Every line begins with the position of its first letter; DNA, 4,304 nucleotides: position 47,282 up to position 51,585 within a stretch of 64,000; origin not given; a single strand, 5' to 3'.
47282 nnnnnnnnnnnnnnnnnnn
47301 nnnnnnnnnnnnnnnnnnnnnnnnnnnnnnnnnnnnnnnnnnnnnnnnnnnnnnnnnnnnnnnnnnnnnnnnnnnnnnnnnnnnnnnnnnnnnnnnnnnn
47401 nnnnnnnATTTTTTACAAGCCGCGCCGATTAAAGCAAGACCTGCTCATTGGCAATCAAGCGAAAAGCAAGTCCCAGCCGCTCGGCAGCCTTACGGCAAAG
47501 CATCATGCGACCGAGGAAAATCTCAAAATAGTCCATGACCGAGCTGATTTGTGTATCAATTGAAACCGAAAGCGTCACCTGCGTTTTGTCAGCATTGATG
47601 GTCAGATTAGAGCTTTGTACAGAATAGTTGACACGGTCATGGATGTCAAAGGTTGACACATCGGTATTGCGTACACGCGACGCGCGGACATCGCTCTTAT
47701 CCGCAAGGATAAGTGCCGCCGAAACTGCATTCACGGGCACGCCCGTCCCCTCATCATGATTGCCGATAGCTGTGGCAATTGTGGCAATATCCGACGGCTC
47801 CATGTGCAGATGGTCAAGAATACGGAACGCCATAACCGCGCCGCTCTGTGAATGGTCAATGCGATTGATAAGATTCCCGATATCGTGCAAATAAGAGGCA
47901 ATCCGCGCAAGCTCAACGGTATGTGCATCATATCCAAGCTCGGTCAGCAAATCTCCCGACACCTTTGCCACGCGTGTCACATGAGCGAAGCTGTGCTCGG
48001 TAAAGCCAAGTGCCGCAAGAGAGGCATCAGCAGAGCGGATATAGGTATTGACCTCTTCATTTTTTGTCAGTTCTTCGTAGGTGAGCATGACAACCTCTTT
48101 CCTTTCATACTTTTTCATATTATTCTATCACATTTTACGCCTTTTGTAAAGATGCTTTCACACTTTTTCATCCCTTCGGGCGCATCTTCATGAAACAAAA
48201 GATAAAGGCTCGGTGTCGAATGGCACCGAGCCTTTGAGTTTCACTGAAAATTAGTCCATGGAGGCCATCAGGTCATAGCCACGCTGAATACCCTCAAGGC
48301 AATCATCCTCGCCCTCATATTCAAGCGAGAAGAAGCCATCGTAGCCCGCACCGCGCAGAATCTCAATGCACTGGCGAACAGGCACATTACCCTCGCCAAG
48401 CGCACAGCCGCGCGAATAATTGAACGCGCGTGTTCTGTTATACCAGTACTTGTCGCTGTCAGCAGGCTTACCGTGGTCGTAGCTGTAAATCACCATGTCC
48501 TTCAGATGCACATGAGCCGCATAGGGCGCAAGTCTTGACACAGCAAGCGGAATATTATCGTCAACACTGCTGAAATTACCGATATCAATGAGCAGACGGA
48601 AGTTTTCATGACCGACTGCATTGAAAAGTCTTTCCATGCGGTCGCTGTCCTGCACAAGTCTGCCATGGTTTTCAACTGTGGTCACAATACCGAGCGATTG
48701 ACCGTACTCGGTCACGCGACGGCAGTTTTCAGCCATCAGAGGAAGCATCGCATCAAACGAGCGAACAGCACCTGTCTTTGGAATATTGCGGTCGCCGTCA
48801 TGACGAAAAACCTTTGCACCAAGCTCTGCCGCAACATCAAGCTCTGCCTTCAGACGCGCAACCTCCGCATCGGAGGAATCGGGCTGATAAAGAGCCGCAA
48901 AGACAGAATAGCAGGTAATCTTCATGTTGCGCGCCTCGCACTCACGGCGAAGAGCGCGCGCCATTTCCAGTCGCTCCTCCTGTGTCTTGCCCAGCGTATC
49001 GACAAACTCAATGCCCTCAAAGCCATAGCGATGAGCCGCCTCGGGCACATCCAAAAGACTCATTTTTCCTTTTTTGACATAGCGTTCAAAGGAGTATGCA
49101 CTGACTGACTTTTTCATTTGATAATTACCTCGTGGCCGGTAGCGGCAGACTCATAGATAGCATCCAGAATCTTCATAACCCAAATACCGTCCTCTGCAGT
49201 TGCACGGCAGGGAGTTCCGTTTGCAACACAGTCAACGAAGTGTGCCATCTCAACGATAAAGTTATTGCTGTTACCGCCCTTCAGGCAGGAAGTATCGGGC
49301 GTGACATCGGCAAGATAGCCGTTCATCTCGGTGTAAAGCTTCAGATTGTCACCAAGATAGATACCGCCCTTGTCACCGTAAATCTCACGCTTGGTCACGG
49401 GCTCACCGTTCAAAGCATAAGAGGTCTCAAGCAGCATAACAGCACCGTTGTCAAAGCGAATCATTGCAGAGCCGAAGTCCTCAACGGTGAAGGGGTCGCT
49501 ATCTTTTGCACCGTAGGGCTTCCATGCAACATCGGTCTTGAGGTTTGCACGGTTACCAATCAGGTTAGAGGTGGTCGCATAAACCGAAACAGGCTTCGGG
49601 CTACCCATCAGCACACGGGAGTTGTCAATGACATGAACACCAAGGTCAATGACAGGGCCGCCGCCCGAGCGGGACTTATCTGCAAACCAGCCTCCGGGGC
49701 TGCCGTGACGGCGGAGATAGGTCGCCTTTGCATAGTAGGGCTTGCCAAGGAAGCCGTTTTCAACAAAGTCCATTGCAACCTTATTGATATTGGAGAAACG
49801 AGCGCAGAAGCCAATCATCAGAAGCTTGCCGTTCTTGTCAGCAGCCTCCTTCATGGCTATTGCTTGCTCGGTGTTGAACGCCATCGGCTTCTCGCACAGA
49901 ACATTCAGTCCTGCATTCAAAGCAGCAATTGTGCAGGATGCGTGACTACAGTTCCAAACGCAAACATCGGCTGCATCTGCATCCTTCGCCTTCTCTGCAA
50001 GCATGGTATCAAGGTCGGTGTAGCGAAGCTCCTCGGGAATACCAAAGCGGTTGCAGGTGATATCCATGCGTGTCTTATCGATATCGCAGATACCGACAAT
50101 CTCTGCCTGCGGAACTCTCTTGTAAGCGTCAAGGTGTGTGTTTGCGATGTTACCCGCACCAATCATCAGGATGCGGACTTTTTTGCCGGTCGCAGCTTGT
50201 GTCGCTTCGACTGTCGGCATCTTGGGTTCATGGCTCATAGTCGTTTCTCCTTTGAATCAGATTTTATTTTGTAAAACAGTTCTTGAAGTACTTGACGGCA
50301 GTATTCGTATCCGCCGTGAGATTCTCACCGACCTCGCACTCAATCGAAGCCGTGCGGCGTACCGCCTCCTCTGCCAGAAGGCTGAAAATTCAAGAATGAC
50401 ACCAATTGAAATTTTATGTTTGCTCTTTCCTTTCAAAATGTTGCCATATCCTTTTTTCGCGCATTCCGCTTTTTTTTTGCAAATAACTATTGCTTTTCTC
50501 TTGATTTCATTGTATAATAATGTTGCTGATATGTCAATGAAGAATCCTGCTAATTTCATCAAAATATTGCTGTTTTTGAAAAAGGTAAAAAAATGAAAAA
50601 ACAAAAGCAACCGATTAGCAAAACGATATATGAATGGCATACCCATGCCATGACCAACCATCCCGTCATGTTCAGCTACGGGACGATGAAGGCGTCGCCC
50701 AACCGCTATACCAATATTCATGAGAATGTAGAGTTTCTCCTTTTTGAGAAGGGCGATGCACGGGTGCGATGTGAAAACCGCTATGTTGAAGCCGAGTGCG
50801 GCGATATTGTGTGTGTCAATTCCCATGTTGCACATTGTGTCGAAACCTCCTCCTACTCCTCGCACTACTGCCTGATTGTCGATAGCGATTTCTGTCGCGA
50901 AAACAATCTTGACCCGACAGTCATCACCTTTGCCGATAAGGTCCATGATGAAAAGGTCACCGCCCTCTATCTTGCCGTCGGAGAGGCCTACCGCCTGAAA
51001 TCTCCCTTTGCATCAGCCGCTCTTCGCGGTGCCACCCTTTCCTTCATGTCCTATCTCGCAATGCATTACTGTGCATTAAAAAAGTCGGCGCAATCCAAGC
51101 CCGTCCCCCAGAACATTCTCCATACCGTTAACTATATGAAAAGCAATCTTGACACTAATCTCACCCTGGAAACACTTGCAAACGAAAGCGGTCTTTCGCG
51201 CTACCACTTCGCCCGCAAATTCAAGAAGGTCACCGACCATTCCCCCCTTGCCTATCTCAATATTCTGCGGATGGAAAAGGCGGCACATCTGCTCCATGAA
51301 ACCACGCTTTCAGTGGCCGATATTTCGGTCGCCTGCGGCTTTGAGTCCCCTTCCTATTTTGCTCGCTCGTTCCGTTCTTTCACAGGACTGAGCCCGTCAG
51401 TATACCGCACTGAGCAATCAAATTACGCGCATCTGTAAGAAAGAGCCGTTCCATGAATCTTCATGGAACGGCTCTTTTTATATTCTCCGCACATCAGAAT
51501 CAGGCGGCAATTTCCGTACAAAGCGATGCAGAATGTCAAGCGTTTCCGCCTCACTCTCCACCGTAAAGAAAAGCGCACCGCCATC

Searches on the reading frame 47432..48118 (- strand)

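Call 56: search_protein_families(library=pfam, proteins=[window:47432-48118:-], max_evalue=0.00001)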
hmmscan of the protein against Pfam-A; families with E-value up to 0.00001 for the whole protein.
window:47432-48118:- (229 aa): 1 family
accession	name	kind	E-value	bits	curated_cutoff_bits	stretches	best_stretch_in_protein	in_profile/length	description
PF01966.28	HD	-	3.1e-06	27.9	22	1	44-125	2-89/116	HD domain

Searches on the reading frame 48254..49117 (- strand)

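Call 56: search_protein_families(library=pfam, proteins=[window:48254-49117:-], max_evalue=0.00001)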
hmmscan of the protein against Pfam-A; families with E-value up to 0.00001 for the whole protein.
window:48254-49117:- (288 aa): 1 family
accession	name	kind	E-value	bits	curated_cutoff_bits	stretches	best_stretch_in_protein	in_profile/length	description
PF01261.30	AP_endonuc_2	-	1.7e-32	113.5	31.1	1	26-280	2-242/249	Xylose isomerase-like TIM barrel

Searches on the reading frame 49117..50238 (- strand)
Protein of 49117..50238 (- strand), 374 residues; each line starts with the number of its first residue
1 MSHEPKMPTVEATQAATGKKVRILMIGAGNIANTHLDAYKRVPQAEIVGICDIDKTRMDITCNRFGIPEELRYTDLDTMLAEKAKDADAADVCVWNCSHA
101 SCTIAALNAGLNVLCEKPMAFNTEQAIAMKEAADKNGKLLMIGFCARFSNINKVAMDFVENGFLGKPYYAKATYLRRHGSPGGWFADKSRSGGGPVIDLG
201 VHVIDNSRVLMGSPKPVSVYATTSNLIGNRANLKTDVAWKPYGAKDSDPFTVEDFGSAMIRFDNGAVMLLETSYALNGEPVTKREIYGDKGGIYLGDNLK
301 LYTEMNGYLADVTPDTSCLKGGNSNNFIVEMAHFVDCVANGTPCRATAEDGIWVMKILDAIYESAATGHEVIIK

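Call 57: search_protein_families(library=pfam, proteins=[window:49117-50238:-], max_evalue=0.00001)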
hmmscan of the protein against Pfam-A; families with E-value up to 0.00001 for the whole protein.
window:49117-50238:- (374 aa): 3 families
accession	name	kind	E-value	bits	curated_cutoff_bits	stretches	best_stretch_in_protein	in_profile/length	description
PF01408.29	GFO_IDH_MocA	-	2.1e-29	103.1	24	1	21-144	1-120/120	Oxidoreductase family, NAD-binding Rossmann fold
PF22725.1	GFO_IDH_MocA_C3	-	1.7e-24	86.6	27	1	157-293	6-123/124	GFO/IDH/MocA C-terminal domain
PF02894.22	GFO_IDH_MocA_C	-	8.2e-22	78.5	22.9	1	159-371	4-216/218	Oxidoreductase family, C-terminal alpha/beta domain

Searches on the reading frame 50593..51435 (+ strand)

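Call 57: search_protein_families(library=pfam, proteins=[window:50593-51435:+], max_evalue=0.00001)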
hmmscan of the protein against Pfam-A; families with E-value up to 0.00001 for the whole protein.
window:50593-51435:+ (281 aa): 2 families
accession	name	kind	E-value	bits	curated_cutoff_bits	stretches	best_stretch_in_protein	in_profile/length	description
PF12833.13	HTH_18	-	3e-25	88.7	33.6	1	195-273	1-79/80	Helix-turn-helix domain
PF00165.29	HTH_AraC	-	1.1e-23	83.2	26.6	2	182-223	1-42/42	Bacterial regulatory helix-turn-helix proteins, AraC family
